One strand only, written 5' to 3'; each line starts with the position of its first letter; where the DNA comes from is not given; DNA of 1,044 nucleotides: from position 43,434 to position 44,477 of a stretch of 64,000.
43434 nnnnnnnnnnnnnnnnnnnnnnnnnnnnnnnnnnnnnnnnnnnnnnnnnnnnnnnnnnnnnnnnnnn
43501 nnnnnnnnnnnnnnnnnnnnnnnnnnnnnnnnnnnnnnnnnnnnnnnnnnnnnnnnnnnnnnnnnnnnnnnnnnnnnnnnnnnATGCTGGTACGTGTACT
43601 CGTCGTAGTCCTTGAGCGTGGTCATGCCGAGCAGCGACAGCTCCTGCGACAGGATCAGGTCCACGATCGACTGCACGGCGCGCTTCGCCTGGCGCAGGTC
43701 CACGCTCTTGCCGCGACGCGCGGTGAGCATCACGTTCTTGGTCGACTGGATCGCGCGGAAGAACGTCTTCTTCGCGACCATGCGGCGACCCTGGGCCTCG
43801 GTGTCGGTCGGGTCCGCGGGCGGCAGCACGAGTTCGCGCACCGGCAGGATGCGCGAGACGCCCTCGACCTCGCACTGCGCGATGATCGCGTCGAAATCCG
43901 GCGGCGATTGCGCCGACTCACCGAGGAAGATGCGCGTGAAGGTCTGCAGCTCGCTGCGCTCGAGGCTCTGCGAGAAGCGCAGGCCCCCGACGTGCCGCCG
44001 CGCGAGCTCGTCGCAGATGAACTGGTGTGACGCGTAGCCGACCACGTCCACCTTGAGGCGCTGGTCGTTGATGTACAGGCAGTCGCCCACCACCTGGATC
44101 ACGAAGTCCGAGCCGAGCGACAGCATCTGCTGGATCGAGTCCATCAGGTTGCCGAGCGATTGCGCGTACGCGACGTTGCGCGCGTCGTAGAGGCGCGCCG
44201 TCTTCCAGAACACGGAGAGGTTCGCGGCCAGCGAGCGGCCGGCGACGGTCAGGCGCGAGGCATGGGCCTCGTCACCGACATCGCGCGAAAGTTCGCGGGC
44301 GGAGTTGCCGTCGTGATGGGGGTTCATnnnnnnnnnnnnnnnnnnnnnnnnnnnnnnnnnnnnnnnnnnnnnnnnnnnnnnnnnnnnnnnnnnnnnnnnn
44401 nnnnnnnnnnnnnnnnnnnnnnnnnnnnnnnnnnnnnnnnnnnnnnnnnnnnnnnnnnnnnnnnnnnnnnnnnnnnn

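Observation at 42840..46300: HEAT-repeat protein and HD-GYP phosphodiesterase are translationally coupled and share a homologous N-terminal domain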

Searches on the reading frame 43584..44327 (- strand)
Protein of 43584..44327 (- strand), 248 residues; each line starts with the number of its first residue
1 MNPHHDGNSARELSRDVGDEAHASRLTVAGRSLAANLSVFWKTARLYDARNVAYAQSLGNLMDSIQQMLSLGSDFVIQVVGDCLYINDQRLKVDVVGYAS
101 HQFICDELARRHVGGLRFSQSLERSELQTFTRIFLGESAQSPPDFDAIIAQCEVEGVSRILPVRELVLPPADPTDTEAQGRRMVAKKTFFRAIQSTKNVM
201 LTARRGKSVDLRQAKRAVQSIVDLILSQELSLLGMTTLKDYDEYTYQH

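Call 8: find_homologous_proteins(query=window:43584-44327:-)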
Query seq(248 aa) (248 aa): 13 proteins with E <= 0.001 among 1074 candidates.
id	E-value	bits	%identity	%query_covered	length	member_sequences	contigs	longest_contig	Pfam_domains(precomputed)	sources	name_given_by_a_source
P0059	2.4e-130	451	84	99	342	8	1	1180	PF13487.13,PF01966.29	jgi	jgi:putative nucleotidyltransferase with HDIG domain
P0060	1.1e-112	393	78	94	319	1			-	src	-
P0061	1.1e-99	351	80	81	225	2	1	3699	-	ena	-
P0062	5.2e-74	267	73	67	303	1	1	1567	-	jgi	-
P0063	6.3e-73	263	57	93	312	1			PF13487.13,PF01966.29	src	-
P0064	1.8e-69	252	78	60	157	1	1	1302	-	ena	-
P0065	9.4e-51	191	78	48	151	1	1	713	-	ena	-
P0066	1.0e-47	181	56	68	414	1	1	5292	PF13487.13,PF01966.29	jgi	jgi:putative nucleotidyltransferase with HDIG domain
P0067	3.2e-46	176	47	83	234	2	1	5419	-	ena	-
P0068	3.2e-41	159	90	35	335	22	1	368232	PF13487.13,PF01966.29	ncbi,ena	-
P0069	9.2e-24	102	83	27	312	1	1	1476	PF13487.13,PF01966.29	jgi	jgi:HD-GYP domain-containing protein (c-di-GMP phosphodiesterase class II)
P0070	3.4e-21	94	31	96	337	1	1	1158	PF13487.13,PF01966.29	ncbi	ncbi:MAG: HD-GYP domain-containing protein, partial [Nitrospirales bacterium]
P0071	7.9e-12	63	95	16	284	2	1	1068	PF13487.13,PF01966.29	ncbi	-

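Call 27: search_protein_families(library=pfam, alignment_id=A2, max_evalue=10)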
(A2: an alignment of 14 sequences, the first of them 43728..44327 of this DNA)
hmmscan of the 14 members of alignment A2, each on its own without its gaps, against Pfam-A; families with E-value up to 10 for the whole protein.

A. member 1, window:43728-44327:- (200 aa): 0 families

B. families by the number of members that match (of 14 scanned): 8 families
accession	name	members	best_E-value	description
PF19638.4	DUF6141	1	0.0023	Family of unknown function (DUF6141)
PF02020.24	W2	1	0.033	eIF4-gamma/eIF5/eIF2-epsilon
PF19835.5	SegE_GIY-YIG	1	0.078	Putative endonuclease segE, GIY-YIG domain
PF19492.4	DUF6027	1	0.092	Family of unknown function (DUF6027)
PF25570.1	TPR_DENND3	1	0.11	DENND3-like, TPR repeats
PF24393.1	Pepco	1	0.13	Pepco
PF24897.1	DUF7744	1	0.15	Domain of unknown function (DUF7744)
PF17681.6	GCP_N_terminal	1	0.2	Gamma tubulin complex component N-terminal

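Call 33: predict_structure(alignment_id=A2)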
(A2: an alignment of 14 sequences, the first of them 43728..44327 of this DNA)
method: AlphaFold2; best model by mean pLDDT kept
length: 200 residues; sequences in the alignment: 14
mean_pLDDT: 80.8   pTM: 0.71
mean pLDDT of the five models: 80.8, 80.6, 80.6, 80.5, 80.1
residues with pLDDT >= 90: 118; 70-90: 29; 50-70: 15; < 50: 38
segments of 3 or more residues with pLDDT < 50: 7-15, 169-183, 194-200
pLDDT, mean of each block of 10 residues (from residue 1): 46 56 88 96 94 97 96 92 90 88 94 95 96 88 92 96 69 45 51 48
secondary structure, 60 per line:
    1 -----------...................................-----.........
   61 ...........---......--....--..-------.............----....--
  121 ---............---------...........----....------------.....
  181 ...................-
elements in order: H12-46 H52-71 E75-80 E83-86 H98-110 E115-118 H124-135 H145-155 E160-163 H176-199

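Call 48: fold_search(model_id=the predicted structure, library=pdb)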
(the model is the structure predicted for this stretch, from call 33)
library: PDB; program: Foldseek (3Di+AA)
matches with E <= 10: 250; with E <= 0.001: 0
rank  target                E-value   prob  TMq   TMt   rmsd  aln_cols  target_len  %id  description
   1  6oap_B                4.6e-01  0.07  0.13  0.10  14.2       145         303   12  Crystal structure of a dual sensor histidine kinase in the green-light absorbing Pg state (released 2019-09-18)
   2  8wpf_B                5.1e-01  0.06  0.15  0.08  15.8       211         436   10  Structure of monkeypox virus polymerase complex F8-A22-E4-H5 with exogenous DNA bearing one abasic site (released 2023-11-29)
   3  8d06_A                1.1e+00  0.84  0.28  0.78   1.7        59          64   12  Hallucinated C3 protein assembly HALC3_104 (released 2022-09-28)
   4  8d06_J                1.3e+00  0.80  0.28  0.77   1.7        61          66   11  Hallucinated C3 protein assembly HALC3_104 (released 2022-09-28)
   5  9cte                  1.3e+00  0.72  0.24  0.42   2.0        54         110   18  De novo design of protein catalysts for new-to-nature reactions (released 2025-05-07)
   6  1ijp_MODEL_1_A        1.4e+00  0.47  0.24  0.52   3.3        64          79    8  Solution Structure of Ala20Pro/Pro64Ala substituted subunit c of Escherichia coli ATP synthase (released 2002-03-27)
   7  8d06_D                1.6e+00  0.75  0.28  0.78   1.7        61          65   11  Hallucinated C3 protein assembly HALC3_104 (released 2022-09-28)
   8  5hyl_D                1.7e+00  0.09  0.22  0.30  16.3       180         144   11  Crystal structure of DR2231_E47A mutant in complex with dUMPNPP and magnesium (released 2016-10-26)
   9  3cuq_A                1.7e+00  0.06  0.13  0.12  14.4        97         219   18  Integrated structural and functional model of the human ESCRT-II complex (released 2008-11-04)
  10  4wwf_A                1.8e+00  0.77  0.29  0.50   3.2        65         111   12  High-resolution structure of two Ni-bound forms of the M123C mutant of C. metallidurans CnrXs (released 2015-02-11)
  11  3l34_F                1.8e+00  0.15  0.26  0.40  13.0       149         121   12  The crystal structure of a two-component sensor domain (2nd form) from Pseudomonas aeruginosa PA01 (released 2010-01-12)
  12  4k0d_B                1.8e+00  0.08  0.19  0.23  11.2       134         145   16  Periplasmic sensor domain of sensor histidine kinase, Adeh_2942 (released 2013-06-12)
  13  9vuc_B                2.0e+00  0.66  0.28  0.16   2.4        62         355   13  channel B complex with 2 (released 2026-03-11)
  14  8v2g_A                2.2e+00  0.51  0.28  0.16   4.0        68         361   13  Cryo-EM structure of the KCa2.2 channel in apo state (released 2025-04-23)
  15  8d06_E                2.4e+00  0.63  0.29  0.78   1.8        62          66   11  Hallucinated C3 protein assembly HALC3_104 (released 2022-09-28)
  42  6pu2_A                3.6e+00  0.06  0.20  0.09  13.3       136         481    9  Dark, Mutant H275T , 100K, PCM Myxobacterial Phytochrome, P2 (released 2019-10-09)
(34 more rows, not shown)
